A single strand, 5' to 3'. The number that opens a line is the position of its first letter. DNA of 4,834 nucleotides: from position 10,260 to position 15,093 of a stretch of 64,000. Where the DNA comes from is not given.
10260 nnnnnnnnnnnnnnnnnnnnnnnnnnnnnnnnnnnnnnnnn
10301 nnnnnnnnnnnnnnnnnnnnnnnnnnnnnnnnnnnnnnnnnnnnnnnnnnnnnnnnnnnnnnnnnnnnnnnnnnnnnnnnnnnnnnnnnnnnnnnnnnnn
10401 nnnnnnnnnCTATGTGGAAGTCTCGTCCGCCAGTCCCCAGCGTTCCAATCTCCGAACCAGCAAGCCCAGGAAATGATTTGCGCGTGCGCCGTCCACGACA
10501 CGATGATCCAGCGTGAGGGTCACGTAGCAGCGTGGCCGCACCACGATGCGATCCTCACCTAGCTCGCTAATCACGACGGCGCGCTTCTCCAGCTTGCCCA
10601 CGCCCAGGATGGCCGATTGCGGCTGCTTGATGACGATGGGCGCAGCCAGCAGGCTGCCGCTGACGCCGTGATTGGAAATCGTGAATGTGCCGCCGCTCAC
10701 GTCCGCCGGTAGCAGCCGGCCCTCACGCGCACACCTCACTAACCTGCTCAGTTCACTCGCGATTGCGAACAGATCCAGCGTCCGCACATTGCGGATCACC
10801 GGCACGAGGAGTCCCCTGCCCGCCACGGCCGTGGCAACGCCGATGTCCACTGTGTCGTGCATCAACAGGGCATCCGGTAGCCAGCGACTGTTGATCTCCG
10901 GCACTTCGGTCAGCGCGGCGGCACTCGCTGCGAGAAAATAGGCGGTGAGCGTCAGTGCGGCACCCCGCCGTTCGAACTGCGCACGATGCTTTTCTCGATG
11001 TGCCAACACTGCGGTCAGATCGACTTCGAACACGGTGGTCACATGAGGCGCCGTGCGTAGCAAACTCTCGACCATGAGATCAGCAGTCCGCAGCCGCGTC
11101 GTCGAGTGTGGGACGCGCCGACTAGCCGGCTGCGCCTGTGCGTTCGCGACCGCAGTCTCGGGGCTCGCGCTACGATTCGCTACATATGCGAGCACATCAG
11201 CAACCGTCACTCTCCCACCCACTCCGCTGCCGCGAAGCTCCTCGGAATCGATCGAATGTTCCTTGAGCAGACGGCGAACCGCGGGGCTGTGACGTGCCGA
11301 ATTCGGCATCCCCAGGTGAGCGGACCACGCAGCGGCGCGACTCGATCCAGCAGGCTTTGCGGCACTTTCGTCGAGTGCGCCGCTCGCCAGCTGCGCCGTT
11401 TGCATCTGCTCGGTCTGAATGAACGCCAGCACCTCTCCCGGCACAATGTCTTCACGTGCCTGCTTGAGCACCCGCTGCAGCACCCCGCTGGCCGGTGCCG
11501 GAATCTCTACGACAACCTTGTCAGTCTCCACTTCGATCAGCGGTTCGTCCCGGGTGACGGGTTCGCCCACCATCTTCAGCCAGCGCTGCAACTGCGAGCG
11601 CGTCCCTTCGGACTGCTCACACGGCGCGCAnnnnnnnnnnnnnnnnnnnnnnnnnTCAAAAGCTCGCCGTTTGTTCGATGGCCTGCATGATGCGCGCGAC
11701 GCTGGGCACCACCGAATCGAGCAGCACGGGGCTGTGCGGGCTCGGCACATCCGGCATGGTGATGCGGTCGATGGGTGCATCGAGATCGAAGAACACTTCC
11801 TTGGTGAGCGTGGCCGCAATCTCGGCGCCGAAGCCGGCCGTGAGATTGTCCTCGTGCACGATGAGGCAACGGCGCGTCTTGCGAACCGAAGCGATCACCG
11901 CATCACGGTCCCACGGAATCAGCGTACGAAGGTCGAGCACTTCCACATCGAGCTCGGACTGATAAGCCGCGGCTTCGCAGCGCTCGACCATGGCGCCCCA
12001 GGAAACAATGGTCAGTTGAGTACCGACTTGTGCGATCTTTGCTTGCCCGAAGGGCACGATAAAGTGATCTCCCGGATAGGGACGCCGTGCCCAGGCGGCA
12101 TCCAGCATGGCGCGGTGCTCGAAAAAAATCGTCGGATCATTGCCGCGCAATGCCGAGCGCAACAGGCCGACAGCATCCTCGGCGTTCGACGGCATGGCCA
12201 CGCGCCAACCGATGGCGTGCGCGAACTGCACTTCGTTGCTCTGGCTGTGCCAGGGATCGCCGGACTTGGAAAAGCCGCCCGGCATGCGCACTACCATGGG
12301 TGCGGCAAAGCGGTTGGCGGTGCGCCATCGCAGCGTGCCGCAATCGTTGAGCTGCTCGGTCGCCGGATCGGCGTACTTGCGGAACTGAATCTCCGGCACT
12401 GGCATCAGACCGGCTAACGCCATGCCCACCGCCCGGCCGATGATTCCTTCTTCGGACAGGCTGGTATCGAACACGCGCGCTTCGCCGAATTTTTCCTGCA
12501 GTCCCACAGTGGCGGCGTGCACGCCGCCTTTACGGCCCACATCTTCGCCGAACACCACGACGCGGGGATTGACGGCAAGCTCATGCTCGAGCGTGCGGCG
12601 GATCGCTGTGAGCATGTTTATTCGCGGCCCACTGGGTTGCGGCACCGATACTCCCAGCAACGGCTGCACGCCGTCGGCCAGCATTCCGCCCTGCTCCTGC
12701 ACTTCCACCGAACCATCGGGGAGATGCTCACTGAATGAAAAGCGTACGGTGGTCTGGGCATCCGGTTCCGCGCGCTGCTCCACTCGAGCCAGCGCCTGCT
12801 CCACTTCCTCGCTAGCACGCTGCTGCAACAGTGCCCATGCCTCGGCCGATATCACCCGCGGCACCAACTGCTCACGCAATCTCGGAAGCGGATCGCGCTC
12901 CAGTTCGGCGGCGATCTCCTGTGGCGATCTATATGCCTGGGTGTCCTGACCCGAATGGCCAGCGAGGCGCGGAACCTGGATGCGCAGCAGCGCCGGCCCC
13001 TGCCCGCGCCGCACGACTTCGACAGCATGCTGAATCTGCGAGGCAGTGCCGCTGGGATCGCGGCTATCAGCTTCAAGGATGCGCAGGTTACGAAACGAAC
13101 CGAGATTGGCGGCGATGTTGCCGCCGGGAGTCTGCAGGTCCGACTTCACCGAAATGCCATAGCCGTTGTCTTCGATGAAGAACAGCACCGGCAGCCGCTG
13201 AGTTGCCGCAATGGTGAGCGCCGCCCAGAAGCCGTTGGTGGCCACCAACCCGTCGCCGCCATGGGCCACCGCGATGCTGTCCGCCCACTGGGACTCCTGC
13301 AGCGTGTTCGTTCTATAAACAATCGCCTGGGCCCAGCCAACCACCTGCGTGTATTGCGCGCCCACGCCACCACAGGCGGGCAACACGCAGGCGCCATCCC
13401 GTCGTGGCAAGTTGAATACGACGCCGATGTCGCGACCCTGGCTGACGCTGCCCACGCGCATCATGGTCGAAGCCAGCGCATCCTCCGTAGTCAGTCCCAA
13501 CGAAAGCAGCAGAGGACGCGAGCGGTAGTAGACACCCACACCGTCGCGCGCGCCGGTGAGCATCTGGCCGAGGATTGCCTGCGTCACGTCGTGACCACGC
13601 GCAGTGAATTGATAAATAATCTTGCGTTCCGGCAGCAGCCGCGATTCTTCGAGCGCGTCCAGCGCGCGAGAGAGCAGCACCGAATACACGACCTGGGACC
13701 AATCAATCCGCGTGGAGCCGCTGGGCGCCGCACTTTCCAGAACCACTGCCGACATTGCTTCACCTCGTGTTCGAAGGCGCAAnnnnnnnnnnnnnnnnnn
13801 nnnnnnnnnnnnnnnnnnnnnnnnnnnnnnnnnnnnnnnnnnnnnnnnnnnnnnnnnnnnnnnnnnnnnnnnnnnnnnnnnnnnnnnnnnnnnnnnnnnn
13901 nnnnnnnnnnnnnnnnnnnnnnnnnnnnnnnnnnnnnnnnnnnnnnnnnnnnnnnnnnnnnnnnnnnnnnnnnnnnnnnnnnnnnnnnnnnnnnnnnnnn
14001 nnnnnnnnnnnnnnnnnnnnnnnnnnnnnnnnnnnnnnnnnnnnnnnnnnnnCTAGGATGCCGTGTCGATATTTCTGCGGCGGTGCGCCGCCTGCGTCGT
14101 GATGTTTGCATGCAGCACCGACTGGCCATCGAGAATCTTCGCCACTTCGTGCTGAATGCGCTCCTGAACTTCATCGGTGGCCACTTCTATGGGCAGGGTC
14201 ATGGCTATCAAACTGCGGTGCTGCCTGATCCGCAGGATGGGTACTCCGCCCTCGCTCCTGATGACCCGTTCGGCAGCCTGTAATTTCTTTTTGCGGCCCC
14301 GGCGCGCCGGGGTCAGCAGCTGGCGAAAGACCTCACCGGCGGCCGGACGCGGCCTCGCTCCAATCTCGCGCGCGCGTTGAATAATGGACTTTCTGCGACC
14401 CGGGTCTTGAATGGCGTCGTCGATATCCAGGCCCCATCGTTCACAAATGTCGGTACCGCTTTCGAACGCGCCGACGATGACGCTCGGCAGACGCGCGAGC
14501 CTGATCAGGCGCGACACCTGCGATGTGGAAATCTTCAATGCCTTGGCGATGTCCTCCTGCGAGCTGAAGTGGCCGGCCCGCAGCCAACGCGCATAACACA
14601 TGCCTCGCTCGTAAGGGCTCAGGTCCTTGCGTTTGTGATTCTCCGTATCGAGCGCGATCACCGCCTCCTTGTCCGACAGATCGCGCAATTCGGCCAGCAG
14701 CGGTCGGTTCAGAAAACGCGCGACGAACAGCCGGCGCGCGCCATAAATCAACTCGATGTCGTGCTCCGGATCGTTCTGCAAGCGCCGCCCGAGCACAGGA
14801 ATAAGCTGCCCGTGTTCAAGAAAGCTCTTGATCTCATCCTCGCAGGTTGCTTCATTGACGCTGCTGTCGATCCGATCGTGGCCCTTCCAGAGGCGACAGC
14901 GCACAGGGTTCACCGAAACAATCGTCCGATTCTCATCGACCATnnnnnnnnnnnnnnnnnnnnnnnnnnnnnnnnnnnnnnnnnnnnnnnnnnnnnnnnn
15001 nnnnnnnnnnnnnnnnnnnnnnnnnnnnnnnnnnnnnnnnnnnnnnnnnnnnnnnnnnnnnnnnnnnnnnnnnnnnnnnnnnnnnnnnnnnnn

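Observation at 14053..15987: Tandem ParB-like genes with no ParA inside a PKS cluster: possible sliding-clamp regulators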

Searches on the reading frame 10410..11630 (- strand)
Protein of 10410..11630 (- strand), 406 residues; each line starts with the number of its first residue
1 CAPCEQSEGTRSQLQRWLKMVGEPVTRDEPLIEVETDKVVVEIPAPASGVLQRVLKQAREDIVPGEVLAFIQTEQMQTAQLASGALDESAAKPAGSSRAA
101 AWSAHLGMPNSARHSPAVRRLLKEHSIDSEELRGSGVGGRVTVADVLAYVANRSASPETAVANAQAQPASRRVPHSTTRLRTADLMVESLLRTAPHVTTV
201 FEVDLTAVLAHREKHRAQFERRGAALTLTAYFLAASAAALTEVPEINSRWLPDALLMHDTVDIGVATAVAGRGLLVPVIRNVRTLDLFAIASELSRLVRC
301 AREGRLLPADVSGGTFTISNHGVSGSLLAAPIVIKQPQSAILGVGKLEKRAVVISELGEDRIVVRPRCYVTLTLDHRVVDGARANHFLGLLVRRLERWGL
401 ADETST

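Call 4: search_protein_families(library=pfam, proteins=[window:10410-11630:-], max_evalue=0.01)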
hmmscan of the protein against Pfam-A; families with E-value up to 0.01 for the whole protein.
window:10410-11630:- (406 aa): 3 families
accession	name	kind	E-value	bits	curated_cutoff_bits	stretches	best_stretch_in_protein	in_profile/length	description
PF00198.28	2-oxoacid_dh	-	1.5e-63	214.8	23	1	169-398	3-227/232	2-oxoacid dehydrogenases acyltransferase (catalytic domain)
PF00364.28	Biotin_lipoyl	-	4.5e-13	49.3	22.1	1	9-70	11-72/73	Biotin-requiring enzyme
PF02817.22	E3_binding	-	3.1e-11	43.7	23.7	1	114-147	3-36/36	e3 binding domain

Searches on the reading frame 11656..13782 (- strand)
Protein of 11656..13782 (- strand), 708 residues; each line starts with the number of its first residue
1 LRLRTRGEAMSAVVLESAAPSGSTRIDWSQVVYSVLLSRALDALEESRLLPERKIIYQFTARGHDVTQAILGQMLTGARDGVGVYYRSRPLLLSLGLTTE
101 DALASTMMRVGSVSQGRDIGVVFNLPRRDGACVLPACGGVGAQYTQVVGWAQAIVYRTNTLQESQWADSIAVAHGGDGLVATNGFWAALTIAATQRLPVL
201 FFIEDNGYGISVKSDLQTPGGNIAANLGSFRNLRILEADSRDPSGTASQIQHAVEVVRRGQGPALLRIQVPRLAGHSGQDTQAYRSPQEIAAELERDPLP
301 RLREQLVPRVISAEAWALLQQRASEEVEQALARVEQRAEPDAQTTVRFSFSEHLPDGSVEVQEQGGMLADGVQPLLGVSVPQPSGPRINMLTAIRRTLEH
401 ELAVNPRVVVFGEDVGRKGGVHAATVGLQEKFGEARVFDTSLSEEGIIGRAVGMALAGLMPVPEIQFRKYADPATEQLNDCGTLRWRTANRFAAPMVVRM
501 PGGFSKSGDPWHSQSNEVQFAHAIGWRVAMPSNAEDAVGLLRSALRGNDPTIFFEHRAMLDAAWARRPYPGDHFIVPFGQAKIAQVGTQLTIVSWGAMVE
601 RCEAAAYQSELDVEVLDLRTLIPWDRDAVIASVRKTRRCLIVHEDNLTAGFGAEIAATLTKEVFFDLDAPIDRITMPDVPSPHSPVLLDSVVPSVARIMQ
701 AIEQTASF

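Call 4: search_protein_families(library=pfam, proteins=[window:11656-13782:-], max_evalue=0.01)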
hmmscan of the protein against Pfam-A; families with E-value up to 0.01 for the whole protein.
window:11656-13782:- (708 aa): 3 families
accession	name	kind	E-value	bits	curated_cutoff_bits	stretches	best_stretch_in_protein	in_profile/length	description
PF02780.25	Transketolase_C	-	5.6e-33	113.9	25.9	1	579-698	1-124/124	Transketolase, C-terminal domain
PF02779.29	Transket_pyr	-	1e-31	110.3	27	1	388-560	3-172/174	Transketolase, pyrimidine binding domain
PF00676.26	E1_dh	-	8.8e-27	94.3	22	1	62-342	30-299/300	Dehydrogenase E1 component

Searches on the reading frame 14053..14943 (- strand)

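Call 4: search_protein_families(library=pfam, proteins=[window:14053-14943:-], max_evalue=0.01)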
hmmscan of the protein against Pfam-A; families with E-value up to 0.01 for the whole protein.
window:14053-14943:- (296 aa): 4 families
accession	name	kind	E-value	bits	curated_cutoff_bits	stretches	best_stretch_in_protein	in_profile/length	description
PF18090.7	SoPB_HTH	-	2.6e-09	37.5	27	1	109-180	2-73/75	Centromere-binding protein HTH domain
PF17762.8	HTH_ParB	-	6.6e-05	23.4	22.6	1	106-161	1-55/102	ParB HTH domain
PF04545.22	Sigma70_r4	-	0.0038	17.1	24.1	0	108-150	5-44/50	Sigma-70, region 4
PF13384.12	HTH_23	-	0.0041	17.3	24.6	0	128-148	19-39/50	Homeodomain-like domain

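Call 5: search_protein_families(library=ncbifam, proteins=[window:14053-14943:-], max_evalue=1)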
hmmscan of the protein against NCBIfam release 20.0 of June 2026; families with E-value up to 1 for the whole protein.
window:14053-14943:- (296 aa): 10 families
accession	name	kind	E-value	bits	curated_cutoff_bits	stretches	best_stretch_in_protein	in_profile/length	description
TIGR03454.1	partition_RepB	equivalog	1.1e-26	94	201.5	1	4-255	60-305/325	plasmid partitioning protein RepB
TIGR00180.1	parB_part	domain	5.9e-26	91.4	58.45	1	24-164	19-158/186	ParB/RepB/Spo0J family partition protein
NF010252.0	PRK13698.1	equivalog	6.3e-15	54.9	274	1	15-194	70-242/323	ParB/RepB/Spo0J family plasmid partition protein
NF010440.0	PRK13866.1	equivalog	1.7e-14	53.7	522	1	6-151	63-204/336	plasmid partitioning protein RepB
TIGR04285.1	nucleoid_noc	exception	8.2e-10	38.5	315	1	31-171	23-158/255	nucleoid occlusion protein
TIGR03734.1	PRTRC_parB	hypoth_equivalog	1.5e-06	27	278.6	1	31-149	14-133/555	PRTRC system ParB family protein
NF004471.0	PRK05803.1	subfamily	0.027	13.7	252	1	106-147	175-217/235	RNA polymerase sporulation sigma factor SigK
TIGR02937.1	sigma70-ECF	superfamily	0.048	13.3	42.9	1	126-151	133-158/165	sigma-70 family RNA polymerase sigma factor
TIGR02846.1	spore_sigmaK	equivalog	0.055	13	298.65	1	103-147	170-215/227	RNA polymerase sporulation sigma factor SigK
NF053881.1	TransRegDeoRBac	equivalog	0.065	12.4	420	1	128-151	22-45/311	DNA-binding transcriptional repressor DeoR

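Call 6: search_protein_families(library=phrogs, proteins=[window:14053-14943:-], max_evalue=0.1)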
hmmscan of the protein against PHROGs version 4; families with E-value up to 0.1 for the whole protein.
window:14053-14943:- (296 aa): 9 families
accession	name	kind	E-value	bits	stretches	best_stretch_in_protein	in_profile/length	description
phrog_1146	-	DNA, RNA and nucleotide metabolism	4.3e-16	60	1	22-182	83-237/342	ParB-like partition protein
phrog_1033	-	DNA, RNA and nucleotide metabolism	6.2e-08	33.8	1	56-224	77-229/334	ParB-like partition protein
phrog_4715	-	DNA, RNA and nucleotide metabolism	2.9e-07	30.3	1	38-157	175-310/630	ParB-like partition protein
phrog_3264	-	DNA, RNA and nucleotide metabolism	3.5e-06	27.9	1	39-152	77-187/337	ParB-like partition protein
phrog_14161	-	other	4e-05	25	1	101-157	49-105/143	recombinase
phrog_6218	-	DNA, RNA and nucleotide metabolism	4.9e-05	23.7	1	58-156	49-148/506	ParB-like partition protein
phrog_18726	-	unknown function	0.00033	20.5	1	86-150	112-174/572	-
phrog_7783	-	unknown function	0.00039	20.2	1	86-179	82-176/634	-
phrog_8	-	transcription regulation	0.0066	16.9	1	113-188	165-226/346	transcriptional regulator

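Call 82: search_protein_families(library=padloc, proteins=[window:14053-14943:-], max_evalue=0.01)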
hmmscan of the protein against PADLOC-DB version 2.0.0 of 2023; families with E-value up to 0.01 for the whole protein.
window:14053-14943:- (296 aa): 1 family
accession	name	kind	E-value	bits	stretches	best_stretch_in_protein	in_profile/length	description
PDLC04133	mad1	-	0.00059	18.1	1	126-154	5-33/60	mads_1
